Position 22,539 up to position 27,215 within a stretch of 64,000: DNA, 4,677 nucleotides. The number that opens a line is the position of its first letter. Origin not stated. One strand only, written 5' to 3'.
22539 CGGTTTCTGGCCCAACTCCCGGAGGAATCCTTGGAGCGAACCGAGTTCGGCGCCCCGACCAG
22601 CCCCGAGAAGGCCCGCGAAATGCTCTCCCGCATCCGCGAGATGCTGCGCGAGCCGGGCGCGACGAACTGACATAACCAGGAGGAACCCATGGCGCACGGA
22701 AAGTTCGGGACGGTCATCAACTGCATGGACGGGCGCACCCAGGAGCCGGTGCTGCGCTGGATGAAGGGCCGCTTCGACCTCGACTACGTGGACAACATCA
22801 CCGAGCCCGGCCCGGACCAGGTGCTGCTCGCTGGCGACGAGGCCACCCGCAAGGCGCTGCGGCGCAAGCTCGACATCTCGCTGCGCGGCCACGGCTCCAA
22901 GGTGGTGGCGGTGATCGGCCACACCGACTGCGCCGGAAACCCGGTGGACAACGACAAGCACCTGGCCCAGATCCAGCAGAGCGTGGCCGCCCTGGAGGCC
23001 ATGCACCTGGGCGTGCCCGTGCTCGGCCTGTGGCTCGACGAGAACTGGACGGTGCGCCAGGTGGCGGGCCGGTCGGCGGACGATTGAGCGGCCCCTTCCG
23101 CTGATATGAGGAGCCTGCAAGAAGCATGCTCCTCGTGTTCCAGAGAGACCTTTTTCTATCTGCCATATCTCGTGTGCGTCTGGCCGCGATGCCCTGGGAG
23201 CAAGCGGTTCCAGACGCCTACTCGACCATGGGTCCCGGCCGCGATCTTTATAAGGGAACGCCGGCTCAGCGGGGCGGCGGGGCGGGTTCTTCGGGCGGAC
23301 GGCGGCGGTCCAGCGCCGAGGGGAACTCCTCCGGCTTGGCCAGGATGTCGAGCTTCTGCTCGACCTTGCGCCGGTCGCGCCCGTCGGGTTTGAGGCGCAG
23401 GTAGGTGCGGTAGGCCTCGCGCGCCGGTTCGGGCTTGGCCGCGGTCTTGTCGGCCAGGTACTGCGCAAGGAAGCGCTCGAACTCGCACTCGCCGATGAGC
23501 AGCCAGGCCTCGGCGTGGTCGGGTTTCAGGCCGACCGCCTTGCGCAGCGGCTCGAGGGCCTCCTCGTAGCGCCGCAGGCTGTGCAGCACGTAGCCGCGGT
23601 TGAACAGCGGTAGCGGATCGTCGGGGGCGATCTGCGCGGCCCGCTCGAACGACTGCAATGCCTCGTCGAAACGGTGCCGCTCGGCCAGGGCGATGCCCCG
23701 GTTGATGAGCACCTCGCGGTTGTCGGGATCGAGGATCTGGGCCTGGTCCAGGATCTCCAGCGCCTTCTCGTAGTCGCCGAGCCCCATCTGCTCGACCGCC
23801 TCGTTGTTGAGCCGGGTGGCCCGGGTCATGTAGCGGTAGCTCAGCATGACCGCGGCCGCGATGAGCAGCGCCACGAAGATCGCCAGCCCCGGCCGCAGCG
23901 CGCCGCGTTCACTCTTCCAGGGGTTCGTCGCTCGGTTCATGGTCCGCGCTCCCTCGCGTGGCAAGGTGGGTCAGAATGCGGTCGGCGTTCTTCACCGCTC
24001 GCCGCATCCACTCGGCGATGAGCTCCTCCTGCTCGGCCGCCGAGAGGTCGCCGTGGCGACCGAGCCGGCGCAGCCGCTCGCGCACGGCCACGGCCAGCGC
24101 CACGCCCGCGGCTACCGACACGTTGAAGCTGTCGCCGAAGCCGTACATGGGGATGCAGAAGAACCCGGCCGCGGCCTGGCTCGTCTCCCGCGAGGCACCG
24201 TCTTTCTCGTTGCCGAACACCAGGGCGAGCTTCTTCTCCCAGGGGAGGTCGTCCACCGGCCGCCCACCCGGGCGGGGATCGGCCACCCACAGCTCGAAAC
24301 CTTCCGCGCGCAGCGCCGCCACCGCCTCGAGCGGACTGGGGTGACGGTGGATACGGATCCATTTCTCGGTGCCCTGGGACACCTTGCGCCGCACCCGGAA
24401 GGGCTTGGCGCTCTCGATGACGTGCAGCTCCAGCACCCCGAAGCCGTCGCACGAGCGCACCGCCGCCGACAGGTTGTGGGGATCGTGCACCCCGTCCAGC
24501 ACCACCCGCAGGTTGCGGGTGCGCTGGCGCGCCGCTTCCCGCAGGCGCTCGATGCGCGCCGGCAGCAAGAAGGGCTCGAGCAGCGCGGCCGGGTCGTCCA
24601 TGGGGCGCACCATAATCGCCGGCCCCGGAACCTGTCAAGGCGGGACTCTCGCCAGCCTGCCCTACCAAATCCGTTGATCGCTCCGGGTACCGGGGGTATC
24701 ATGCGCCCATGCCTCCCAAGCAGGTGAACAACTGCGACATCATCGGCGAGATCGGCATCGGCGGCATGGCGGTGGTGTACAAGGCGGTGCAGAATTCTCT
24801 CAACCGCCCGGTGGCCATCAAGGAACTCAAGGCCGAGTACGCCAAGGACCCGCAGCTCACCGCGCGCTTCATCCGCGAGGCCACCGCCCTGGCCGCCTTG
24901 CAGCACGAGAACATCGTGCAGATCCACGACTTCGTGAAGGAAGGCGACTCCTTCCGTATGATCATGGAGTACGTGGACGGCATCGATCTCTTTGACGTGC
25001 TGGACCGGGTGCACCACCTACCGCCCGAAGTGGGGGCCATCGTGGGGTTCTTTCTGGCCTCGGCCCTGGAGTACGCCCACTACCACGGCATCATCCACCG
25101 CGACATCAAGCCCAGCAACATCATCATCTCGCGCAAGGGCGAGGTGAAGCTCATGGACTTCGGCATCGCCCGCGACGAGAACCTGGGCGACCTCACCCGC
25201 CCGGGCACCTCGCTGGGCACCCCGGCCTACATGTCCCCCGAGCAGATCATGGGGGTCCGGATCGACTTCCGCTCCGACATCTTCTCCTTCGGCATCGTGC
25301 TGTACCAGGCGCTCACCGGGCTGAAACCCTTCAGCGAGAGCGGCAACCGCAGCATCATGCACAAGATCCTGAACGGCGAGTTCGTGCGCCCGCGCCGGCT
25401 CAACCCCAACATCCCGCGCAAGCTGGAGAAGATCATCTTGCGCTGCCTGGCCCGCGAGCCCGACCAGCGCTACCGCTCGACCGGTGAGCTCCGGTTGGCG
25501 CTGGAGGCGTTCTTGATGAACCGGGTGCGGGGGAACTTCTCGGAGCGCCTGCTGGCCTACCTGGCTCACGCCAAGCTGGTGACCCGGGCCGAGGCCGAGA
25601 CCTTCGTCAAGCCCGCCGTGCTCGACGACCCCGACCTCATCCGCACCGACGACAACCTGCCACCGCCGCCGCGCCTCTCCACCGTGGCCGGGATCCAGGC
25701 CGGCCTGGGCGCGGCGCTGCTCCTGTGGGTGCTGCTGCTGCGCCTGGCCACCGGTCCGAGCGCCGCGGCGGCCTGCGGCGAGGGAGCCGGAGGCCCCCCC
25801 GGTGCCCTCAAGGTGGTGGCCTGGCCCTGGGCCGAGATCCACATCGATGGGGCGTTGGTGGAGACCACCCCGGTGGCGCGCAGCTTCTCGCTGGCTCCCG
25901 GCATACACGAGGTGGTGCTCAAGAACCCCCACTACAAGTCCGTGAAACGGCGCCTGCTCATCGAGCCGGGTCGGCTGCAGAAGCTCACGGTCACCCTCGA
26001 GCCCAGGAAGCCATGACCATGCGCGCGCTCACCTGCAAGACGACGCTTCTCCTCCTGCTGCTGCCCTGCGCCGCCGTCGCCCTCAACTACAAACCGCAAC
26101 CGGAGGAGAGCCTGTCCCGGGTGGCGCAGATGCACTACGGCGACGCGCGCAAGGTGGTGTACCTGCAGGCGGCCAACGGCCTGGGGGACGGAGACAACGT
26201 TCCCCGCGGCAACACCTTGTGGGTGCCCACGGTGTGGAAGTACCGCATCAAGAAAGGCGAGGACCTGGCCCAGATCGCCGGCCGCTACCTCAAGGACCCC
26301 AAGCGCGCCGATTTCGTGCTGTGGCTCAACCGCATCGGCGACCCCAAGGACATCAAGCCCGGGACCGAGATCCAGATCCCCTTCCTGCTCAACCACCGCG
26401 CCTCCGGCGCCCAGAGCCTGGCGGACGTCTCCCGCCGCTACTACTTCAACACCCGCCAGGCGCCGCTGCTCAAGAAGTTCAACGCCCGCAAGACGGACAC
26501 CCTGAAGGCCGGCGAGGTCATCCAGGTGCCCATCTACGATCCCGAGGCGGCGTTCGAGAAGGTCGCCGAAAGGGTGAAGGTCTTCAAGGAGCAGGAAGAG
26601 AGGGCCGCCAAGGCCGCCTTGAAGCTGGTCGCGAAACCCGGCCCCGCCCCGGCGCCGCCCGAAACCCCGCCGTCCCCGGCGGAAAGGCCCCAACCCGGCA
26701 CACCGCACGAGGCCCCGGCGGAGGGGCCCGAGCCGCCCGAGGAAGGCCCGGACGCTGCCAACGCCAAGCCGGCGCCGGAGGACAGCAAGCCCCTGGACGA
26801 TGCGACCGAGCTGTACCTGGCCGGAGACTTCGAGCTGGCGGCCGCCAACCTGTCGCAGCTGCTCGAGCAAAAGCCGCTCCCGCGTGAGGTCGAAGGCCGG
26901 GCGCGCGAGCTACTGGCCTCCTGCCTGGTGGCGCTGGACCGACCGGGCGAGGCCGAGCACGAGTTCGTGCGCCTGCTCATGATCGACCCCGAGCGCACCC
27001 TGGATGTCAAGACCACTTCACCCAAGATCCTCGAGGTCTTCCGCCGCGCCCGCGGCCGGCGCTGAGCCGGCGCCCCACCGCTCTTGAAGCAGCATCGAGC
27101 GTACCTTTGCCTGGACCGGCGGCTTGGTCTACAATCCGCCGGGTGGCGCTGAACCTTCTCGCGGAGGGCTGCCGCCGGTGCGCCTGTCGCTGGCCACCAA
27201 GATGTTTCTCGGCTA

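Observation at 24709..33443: Translationally coupled signalling operon: PEGA-STK / LysM-TPR / PAS histidine kinase / PEGA-STK / exported HExxH-protease + beta-propeller + Omp85-like barrel fusion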

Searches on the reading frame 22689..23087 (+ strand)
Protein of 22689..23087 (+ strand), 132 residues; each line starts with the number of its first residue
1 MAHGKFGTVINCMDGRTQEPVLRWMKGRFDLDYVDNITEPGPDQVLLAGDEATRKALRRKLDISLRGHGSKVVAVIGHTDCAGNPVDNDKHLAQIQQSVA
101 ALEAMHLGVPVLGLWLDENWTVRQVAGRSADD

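Call 10: search_protein_families(library=pfam, proteins=[window:22689-23087:+], max_evalue=0.001)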
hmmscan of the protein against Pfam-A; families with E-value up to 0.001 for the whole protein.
window:22689-23087:+ (132 aa): 1 family
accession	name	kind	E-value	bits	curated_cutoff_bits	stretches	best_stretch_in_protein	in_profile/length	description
PF20393.3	Pro_CA_2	-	3.5e-49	166.6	30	1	3-125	2-124/125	Putative carbonic anhydrase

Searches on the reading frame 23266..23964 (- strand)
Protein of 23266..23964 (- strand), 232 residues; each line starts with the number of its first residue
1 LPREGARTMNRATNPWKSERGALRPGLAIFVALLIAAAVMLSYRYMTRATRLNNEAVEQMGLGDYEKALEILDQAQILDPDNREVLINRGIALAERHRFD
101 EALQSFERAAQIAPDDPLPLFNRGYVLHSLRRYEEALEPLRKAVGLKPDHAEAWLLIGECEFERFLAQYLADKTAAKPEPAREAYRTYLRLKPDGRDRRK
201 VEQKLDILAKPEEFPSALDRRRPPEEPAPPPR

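Call 10: search_protein_families(library=pfam, proteins=[window:23266-23964:-], max_evalue=0.001)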
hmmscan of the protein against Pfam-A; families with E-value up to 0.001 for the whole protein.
window:23266-23964:- (232 aa): 20 families
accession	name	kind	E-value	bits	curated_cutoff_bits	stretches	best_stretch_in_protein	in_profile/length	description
PF00515.34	TPR_1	-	1.9e-22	78.5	27.8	3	85-116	3-34/34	Tetratricopeptide repeat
PF07719.23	TPR_2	-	7.4e-20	69.8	27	2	84-116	2-34/34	Tetratricopeptide repeat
PF13414.12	TPR_11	-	1.8e-18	66.4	26.8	2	93-129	4-40/42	TPR repeat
PF13432.12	TPR_16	-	3.5e-17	62.9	32.7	2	55-117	3-65/65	Tetratricopeptide repeat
PF13371.12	TPR_9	-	5.3e-15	55.6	35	2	95-153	7-65/73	Tetratricopeptide repeat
PF13181.12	TPR_8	-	1.2e-14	53.5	25.7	1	120-150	4-34/34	Tetratricopeptide repeat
PF14559.12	TPR_19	-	4.4e-13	49.8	25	1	61-117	3-59/68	Tetratricopeptide repeat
PF13428.12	TPR_14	-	6.3e-13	48.5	23.5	0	123-159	7-43/44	Tetratricopeptide repeat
PF13424.12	TPR_12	-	1.2e-12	48.3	30.1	2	85-145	5-73/77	Tetratricopeptide repeat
PF13431.12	TPR_17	-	3.2e-10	39.9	24.4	1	106-138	2-34/34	Tetratricopeptide repeat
PF12895.13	ANAPC3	-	2.2e-07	31.5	27.2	1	96-162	2-67/82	Anaphase-promoting complex, cyclosome, subunit 3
PF13374.12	TPR_10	-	6.4e-06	26.4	27.5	0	86-112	5-31/42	Tetratricopeptide repeat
PF13174.12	TPR_6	-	1.2e-05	26.1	26.3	0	61-80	12-31/33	Tetratricopeptide repeat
PF13176.12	TPR_7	-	1.2e-05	25.5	27.9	0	94-118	10-34/36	Tetratricopeptide repeat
PF23914.1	TPR_CcmH_CycH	-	2.1e-05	24.8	42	0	124-153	57-86/158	Cytochrome c-type biogenesis protein H TPR domain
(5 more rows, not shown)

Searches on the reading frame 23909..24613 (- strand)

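Call 10: search_protein_families(library=pfam, proteins=[window:23909-24613:-], max_evalue=0.001)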
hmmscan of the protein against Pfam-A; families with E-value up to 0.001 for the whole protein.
window:23909-24613:- (234 aa): 1 family
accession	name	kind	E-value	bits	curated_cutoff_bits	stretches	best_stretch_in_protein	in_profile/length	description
PF00588.24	SpoU_methylase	-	4e-34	118.2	29.7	1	35-173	2-141/142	SpoU rRNA Methylase family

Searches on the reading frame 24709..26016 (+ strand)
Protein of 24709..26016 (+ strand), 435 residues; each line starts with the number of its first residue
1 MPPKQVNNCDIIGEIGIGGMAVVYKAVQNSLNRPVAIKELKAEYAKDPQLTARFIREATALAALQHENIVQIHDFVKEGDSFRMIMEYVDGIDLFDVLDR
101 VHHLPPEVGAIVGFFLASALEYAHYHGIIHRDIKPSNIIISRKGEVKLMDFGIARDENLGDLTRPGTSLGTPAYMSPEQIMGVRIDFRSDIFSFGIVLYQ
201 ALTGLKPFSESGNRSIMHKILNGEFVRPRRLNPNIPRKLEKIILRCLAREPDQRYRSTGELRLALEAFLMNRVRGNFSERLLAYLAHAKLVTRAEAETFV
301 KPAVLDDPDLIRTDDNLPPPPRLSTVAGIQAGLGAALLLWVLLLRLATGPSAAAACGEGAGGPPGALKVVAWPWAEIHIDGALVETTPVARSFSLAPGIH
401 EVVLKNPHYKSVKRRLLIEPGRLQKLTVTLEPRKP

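Call 4: search_protein_families(library=pfam, proteins=[window:24709-26016:+], max_evalue=0.01)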
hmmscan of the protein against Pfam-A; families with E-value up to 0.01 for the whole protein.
window:24709-26016:+ (435 aa): 7 families
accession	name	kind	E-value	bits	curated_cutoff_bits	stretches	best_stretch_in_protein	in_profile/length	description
PF00069.31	Pkinase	-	2.1e-55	188.4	31.7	1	12-256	4-253/263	Protein kinase domain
PF07714.23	PK_Tyr_Ser-Thr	-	1.6e-39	136.2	23.1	1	13-255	5-249/258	Protein tyrosine and serine/threonine kinase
PF03109.22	ABC1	-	4.7e-08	32.9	22.9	1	84-156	145-216/244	ABC1 atypical kinase-like domain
PF08308.17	PEGA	-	0.00013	22.2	20.8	1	375-433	13-70/71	PEGA domain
PF17667.7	Pkinase_fungal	-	0.0012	18.1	24.1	1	126-198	306-383/387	Fungal protein kinase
PF06176.17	WaaY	-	0.0028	17.8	20.3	1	75-151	111-178/229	Lipopolysaccharide core biosynthesis protein (WaaY)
PF01636.29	APH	-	0.0097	16.1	23.2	0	57-152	92-195/239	Phosphotransferase enzyme family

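Call 5: search_protein_families(library=ncbifam, proteins=[window:24709-26016:+], max_evalue=0.01)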
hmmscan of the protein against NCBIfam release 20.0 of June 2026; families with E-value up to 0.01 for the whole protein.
window:24709-26016:+ (435 aa): 21 families
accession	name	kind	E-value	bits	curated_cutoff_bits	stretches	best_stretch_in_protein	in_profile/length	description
NF033483.0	PknB_PASTA_kin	equivalog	2.3e-90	304.2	450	1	11-273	11-273/563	Stk1 family PASTA domain-containing Ser/Thr kinase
NF052427.1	StpK7MSMEG_1200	equivalog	5.2e-54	183.7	900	1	14-285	14-286/601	serine/threonine protein kinase StpK7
NF009651.0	PRK13184.1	equivalog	6.5e-47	160.1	839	1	8-271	3-293/932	serine/threonine-protein kinase PknD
NF047741.1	antiphage_MADS6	equivalog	3e-39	135.1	460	2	116-272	308-464/612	methylation-associated defense system protein kinase MAD6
TIGR03903.1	TOMM_kin_cyc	equivalog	5.9e-33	113.8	705.75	1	34-279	5-258/1267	TOMM system kinase/cyclase fusion protein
NF053615.1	SerThrKinAfsKStmc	equivalog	8.8e-30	104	1300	1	3-254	9-254/809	protein serine/threonine kinase AfsK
NF038150.1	lanthi_synth_IV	equivalog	2e-27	95.9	650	1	23-274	205-464/851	class IV lanthionine synthetase LanL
NF033442.0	BREX_PglW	equivalog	7.1e-21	73.7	990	2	45-177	546-677/1391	BREX system serine/threonine kinase PglW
NF038151.1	lanthi_synth_III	equivalog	8.1e-15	54.3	575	1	23-210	236-431/833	class III lanthionine synthetase LanKC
NF043056.1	T4SS_LegK1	equivalog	1.3e-11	43.8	550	1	126-198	208-280/516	Dot/Icm T4SS effector kinase LegK1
NF011463.0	PRK14879.1-4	equivalog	1.8e-09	37.3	188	1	51-155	62-161/237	Kae1-associated kinase Bud32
TIGR03724.2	arch_bud32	equivalog_domain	5.6e-09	35.8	125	1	51-156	37-133/193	KEOPS complex kinase/ATPase Bud32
NF011460.0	PRK14879.1-1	equivalog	2.8e-07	29.9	199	1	53-158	57-161/232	Kae1-associated kinase Bud32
NF011464.0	PRK14879.1-7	equivalog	3.4e-07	30.2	246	1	52-155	51-150/221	Kae1-associated kinase Bud32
NF011462.0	PRK14879.1-3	equivalog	9.3e-07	28.8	174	1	79-155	64-129/192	Kae1-associated kinase Bud32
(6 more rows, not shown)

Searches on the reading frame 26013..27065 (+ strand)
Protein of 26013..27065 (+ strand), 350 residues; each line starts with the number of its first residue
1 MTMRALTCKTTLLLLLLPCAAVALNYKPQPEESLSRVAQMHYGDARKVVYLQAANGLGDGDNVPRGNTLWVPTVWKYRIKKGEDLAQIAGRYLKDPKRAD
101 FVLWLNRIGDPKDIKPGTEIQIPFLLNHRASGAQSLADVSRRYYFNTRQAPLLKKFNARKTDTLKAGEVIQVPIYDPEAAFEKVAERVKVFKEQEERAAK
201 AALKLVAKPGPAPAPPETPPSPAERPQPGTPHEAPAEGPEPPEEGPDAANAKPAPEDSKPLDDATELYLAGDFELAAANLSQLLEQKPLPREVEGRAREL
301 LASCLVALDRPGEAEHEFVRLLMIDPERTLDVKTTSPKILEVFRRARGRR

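Call 4: search_protein_families(library=pfam, proteins=[window:26013-27065:+], max_evalue=0.01)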
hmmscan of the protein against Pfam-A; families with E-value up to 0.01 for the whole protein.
window:26013-27065:+ (350 aa): 4 families
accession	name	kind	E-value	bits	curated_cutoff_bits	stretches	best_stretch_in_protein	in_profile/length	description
PF01476.26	LysM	-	5e-08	33.2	20.9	1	77-123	1-43/43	LysM domain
PF14559.12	TPR_19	-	0.00014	22.5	25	1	268-327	2-57/68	Tetratricopeptide repeat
PF13432.12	TPR_16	-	0.0017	19.2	32.7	1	264-320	4-55/65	Tetratricopeptide repeat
PF07719.23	TPR_2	-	0.0077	16.7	27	0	300-327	6-33/34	Tetratricopeptide repeat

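Call 5: search_protein_families(library=ncbifam, proteins=[window:26013-27065:+], max_evalue=0.01)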
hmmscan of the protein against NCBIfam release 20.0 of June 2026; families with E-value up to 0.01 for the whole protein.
window:26013-27065:+ (350 aa): 3 families
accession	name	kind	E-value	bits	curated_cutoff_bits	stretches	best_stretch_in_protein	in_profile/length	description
NF010723.1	PRK14125.1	equivalog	1.5e-05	24.8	60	0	76-123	34-85/87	cell division suppressor protein YneA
NF038027.1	TssQ_fam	subfamily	0.0012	19.3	65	1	254-332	3-81/100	TssQ family T6SS-associated lipoprotein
NF008399.0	PRK11198.1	equivalog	0.0026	18.2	134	0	77-123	98-146/149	peptidoglycan-binding protein LysM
